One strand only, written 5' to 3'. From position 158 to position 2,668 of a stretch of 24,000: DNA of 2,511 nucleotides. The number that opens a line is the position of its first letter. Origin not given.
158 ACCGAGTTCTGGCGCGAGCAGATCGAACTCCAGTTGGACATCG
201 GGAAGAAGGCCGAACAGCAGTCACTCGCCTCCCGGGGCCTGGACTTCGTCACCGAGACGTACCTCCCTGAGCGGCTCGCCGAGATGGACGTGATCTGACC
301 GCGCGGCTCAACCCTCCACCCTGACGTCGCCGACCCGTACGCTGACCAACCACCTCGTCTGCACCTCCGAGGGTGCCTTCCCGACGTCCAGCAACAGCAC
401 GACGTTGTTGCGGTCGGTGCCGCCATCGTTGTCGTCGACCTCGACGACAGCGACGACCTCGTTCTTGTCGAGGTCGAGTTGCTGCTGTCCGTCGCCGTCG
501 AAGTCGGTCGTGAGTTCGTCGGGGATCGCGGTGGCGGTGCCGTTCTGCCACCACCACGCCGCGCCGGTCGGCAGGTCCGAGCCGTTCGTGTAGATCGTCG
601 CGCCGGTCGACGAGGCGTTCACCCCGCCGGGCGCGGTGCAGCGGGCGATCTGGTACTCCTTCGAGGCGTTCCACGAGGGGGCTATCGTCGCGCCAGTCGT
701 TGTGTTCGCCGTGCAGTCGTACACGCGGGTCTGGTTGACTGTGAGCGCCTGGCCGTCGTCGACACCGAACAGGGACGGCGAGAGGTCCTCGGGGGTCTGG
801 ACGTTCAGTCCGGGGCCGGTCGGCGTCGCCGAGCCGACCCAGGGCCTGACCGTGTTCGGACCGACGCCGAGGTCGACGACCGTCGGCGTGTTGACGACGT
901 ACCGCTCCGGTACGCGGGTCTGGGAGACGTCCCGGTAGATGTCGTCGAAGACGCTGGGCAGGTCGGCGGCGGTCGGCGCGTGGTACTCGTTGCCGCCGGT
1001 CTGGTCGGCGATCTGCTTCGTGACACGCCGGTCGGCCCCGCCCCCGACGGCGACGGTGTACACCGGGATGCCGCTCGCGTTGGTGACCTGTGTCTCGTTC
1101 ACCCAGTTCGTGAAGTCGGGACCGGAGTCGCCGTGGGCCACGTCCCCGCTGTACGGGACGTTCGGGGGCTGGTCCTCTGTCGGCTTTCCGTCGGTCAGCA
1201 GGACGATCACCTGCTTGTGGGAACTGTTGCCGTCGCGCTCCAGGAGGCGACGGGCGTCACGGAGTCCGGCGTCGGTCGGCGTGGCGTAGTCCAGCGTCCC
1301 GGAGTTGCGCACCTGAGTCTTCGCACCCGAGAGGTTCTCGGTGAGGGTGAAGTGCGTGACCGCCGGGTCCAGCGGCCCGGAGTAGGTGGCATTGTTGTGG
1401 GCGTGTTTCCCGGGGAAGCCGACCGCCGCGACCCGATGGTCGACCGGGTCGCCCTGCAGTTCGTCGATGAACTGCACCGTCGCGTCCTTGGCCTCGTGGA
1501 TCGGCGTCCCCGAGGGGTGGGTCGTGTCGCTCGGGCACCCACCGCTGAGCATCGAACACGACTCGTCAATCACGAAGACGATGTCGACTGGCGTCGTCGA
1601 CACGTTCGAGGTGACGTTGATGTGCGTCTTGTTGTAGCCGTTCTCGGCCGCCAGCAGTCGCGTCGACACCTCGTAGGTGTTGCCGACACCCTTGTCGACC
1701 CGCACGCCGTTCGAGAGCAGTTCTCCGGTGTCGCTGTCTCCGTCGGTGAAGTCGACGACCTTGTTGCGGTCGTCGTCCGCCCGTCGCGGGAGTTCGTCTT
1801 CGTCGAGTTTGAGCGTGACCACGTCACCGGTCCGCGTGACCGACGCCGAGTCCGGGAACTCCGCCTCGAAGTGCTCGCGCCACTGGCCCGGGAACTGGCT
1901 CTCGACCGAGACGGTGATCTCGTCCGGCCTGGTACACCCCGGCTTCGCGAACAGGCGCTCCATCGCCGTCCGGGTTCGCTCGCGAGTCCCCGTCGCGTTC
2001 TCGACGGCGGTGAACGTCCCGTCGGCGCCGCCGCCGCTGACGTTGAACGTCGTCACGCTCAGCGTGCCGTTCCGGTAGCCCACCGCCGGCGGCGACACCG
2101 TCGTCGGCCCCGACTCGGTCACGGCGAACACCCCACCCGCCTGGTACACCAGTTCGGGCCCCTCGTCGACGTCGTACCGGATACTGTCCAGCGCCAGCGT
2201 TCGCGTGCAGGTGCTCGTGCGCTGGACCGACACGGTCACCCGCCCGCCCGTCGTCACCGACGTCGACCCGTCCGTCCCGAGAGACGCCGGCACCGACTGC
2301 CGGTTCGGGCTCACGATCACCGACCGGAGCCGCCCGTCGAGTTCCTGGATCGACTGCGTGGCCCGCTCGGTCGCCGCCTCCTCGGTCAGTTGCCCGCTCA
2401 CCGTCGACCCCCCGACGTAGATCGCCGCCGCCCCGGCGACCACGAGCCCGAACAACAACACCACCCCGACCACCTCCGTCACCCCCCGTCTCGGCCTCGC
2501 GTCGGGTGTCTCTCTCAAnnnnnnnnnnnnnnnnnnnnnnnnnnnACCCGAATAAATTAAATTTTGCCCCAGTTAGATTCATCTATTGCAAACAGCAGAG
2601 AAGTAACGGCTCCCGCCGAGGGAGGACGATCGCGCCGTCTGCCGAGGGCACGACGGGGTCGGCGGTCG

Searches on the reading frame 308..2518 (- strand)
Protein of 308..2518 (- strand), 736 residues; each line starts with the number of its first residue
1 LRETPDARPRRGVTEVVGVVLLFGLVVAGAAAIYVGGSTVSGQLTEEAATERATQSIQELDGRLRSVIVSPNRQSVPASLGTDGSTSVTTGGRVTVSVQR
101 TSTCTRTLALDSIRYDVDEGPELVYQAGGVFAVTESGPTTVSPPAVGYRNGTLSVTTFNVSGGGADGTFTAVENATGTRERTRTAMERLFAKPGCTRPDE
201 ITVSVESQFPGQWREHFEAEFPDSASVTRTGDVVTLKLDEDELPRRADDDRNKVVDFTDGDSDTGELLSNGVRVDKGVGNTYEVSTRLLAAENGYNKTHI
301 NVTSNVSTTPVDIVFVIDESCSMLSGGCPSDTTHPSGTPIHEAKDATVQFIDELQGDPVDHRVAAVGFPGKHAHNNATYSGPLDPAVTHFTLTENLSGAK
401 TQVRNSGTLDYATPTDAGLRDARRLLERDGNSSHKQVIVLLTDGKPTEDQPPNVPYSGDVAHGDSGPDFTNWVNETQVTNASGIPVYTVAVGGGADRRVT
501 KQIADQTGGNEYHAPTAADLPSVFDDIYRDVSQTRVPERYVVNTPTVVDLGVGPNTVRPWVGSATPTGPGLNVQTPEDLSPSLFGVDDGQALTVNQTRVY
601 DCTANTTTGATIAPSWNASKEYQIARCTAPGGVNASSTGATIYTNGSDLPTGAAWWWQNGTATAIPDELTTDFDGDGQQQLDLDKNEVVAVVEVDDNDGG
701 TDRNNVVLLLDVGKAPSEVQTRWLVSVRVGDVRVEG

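Call 9: search_protein_families(library=pfam, proteins=[window:308-2518:-], max_evalue=1)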
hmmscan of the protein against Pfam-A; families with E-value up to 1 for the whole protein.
window:308-2518:- (736 aa): 4 families
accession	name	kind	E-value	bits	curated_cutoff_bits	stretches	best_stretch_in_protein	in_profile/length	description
PF23960.2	DUF7289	-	3.7e-21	76.2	27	1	11-239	1-223/238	Family of unknown function (DUF7289)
PF00092.34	VWA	-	1.2e-14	55.4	23.8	1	312-524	1-172/174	von Willebrand factor type A domain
PF13519.12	VWA_2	-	3.5e-08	34.5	27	1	313-445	1-107/107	von Willebrand factor type A domain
PF07790.16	Pilin_N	-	0.027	15.8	25.2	1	11-35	1-25/78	Archaeal Type IV pilin, N-terminal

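Call 10: search_protein_families(library=ncbifam, proteins=[window:308-2518:-], max_evalue=1)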
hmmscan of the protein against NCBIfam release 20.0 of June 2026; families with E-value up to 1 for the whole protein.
window:308-2518:- (736 aa): 3 families
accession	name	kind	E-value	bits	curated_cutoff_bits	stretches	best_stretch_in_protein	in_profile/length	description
TIGR02537.2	arch_flag_Nterm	domain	0.0017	17.8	20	1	10-39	2-31/33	archaellin/type IV pilin N-terminal domain-containing protein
NF047506.1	VWA_BatB_Lepto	exception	0.043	12.9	350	0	290-325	65-100/324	VWA domain-containing protein BatB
NF010238.0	PRK13685.1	subfamily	0.067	12.3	432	1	438-531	205-298/335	hypothetical protein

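Call 38: find_homologous_proteins(query=A1, max_evalue=0.00001)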
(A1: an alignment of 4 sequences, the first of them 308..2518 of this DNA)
Query A1 (4 sequences) (736 aa, profile of the alignment): 14 proteins with E <= 0.00001 among 8000 candidates.
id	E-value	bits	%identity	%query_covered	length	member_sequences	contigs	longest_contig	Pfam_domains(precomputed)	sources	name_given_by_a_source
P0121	0.0e+0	1015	100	98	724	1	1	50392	PF00092.35,PF13519.13,PF23960.3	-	-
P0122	4.3e-227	774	67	99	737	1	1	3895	PF00092.35,PF13519.13,PF23960.3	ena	-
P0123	7.1e-137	476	32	97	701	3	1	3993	PF13768.13,PF00092.35,PF13519.13,PF23960.3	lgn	-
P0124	1.3e-129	452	31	98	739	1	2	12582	PF13768.13,PF00092.35,PF13519.13,PF23960.3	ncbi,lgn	-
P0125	1.3e-93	333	28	96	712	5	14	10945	PF13768.13,PF00092.35,PF13519.13,PF23960.3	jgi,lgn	jgi:Mg-chelatase subunit ChlD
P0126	4.6e-82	295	29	74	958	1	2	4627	PF00092.35,PF13519.13,PF23960.3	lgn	-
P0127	3.7e-48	183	33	34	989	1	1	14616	PF02412.24,PF00362.25,PF00092.35,PF25106.2,PF13519.13,PF23960.3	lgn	-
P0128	1.3e-37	148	31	29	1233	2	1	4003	PF23981.2,PF00092.35,PF13519.13,PF23960.3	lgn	-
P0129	8.1e-16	76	29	29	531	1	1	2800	PF23981.2,PF23960.3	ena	-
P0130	1.0e-15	75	29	32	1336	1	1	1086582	PF07790.17,PF07581.18,PF01835.26,PF23960.3,PF27624.1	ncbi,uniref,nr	ncbi:DUF7289 family protein [Natrinema salsiterrestre]|uniref:GLUG domain-containing protein n=1 Tax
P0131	1.4e-15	75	30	29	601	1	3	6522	PF23981.2,PF23960.3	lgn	-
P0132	3.2e-15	74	28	29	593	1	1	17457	PF23981.2,PF23960.3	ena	-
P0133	8.9e-9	53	33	17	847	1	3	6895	PF00092.35,PF13519.13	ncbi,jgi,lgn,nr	ncbi:MAG: VWA domain-containing protein [Planctomycetes bacterium]|nr:VWA domain-containing protein 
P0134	4.2e-7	47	25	32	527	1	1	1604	PF13768.13,PF13531.12,PF13416.12,PF00092.35,PF13519.13,PF05762.21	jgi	jgi:Ca-activated chloride channel family protein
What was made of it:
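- Tried and rejected: With the 4-paralogue profile it found only 14 proteins (call 38).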

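Call 77: search_protein_families(library=pfam, proteins=[P0127, P0128, P0129, P0130, P0131], max_evalue=0.0001)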
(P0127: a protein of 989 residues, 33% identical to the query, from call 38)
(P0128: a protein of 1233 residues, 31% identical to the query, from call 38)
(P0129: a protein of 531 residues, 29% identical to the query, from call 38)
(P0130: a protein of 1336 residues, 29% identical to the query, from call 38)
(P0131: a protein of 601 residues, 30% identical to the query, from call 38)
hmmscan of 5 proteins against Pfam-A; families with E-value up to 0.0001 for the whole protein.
P0127 (989 aa): 6 families
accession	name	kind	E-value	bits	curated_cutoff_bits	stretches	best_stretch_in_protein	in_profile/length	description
PF02412.23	TSP_3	-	9.7e-41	137.6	25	4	490-525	1-36/36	Thrombospondin type 3 repeat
PF23960.2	DUF7289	-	6.9e-19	68.8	27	1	41-282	1-225/238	Family of unknown function (DUF7289)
PF25106.1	VWA_4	-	3.4e-15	56.5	27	1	661-780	2-119/169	von Willebrand factor A domain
PF00092.34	VWA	-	1e-06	29.5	23.8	1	660-792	1-135/174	von Willebrand factor type A domain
PF13519.12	VWA_2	-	4.1e-06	27.8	27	1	661-765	1-106/107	von Willebrand factor type A domain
PF00362.24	Integrin_beta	-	1.2e-05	25.6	24.8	0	714-773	90-153/248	Integrin beta chain VWA domain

P0128 (1233 aa): 4 families
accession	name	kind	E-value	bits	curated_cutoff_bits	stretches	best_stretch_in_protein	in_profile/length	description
PF23981.1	DUF7305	-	4.3e-36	125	27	1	389-600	5-184/185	Domain of unknown function (DUF7305)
PF23960.2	DUF7289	-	1.9e-19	70.6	27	1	12-252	1-220/238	Family of unknown function (DUF7289)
PF00092.34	VWA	-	2.6e-12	47.7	23.8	1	782-951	15-170/174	von Willebrand factor type A domain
PF13519.12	VWA_2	-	1e-05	26.6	27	0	790-879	27-106/107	von Willebrand factor type A domain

P0129 (531 aa): 2 families
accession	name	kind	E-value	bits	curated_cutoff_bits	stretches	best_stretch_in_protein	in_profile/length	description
PF23960.2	DUF7289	-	8.3e-29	101.2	27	1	11-248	4-229/238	Family of unknown function (DUF7289)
PF23981.1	DUF7305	-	4.3e-22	79.3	27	1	290-498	8-183/185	Domain of unknown function (DUF7305)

P0130 (1336 aa): 6 families
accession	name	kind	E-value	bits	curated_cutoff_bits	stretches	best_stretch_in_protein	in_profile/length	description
PF23960.2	DUF7289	-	2.1e-18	67.2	27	1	14-254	1-225/238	Family of unknown function (DUF7289)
PF07581.17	Glug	-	8.6e-09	35.7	20.5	0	934-956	4-28/28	The GLUG motif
PF01835.25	MG2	-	1.4e-06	29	32.8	0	419-493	22-96/96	MG2 domain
PF07790.16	Pilin_N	-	1.9e-05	25.9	25.2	1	14-64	1-50/78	Archaeal Type IV pilin, N-terminal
PF23928.1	DUF7266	-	4.3e-05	23.7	27.6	1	12-68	2-59/145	Family of unknown function (DUF7266)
PF22091.2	DUF6941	-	4.6e-05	24.2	27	0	527-575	37-90/125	Family of unknown function (DUF6941)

P0131 (601 aa): 2 families
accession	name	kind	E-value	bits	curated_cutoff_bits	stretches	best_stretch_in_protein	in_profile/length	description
PF23981.1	DUF7305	-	1.3e-31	110.4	27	1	352-575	5-184/185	Domain of unknown function (DUF7305)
PF23960.2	DUF7289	-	1.7e-23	83.8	27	1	17-248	1-219/238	Family of unknown function (DUF7289)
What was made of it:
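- On Archaeal type IV pilin-like proteins (Pilin_N PF07790 / TIGR02537; class III signal peptide): DUF7289 relative P0130 passes, with 25.9 against 25.2 (call 77).
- Closest known: Pfam DUF7289. Different: Other members combine it with DUF7305, TSP_3 plus VWA, or MG2/GLUG (call 77).
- A DUF7289 relative passes the Pilin_N threshold (call 77).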

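Call 81: search_protein_families(library=padloc, proteins=[window:308-2518:-], max_evalue=0.001)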
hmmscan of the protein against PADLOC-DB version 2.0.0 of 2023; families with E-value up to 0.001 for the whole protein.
window:308-2518:- (736 aa): 0 families
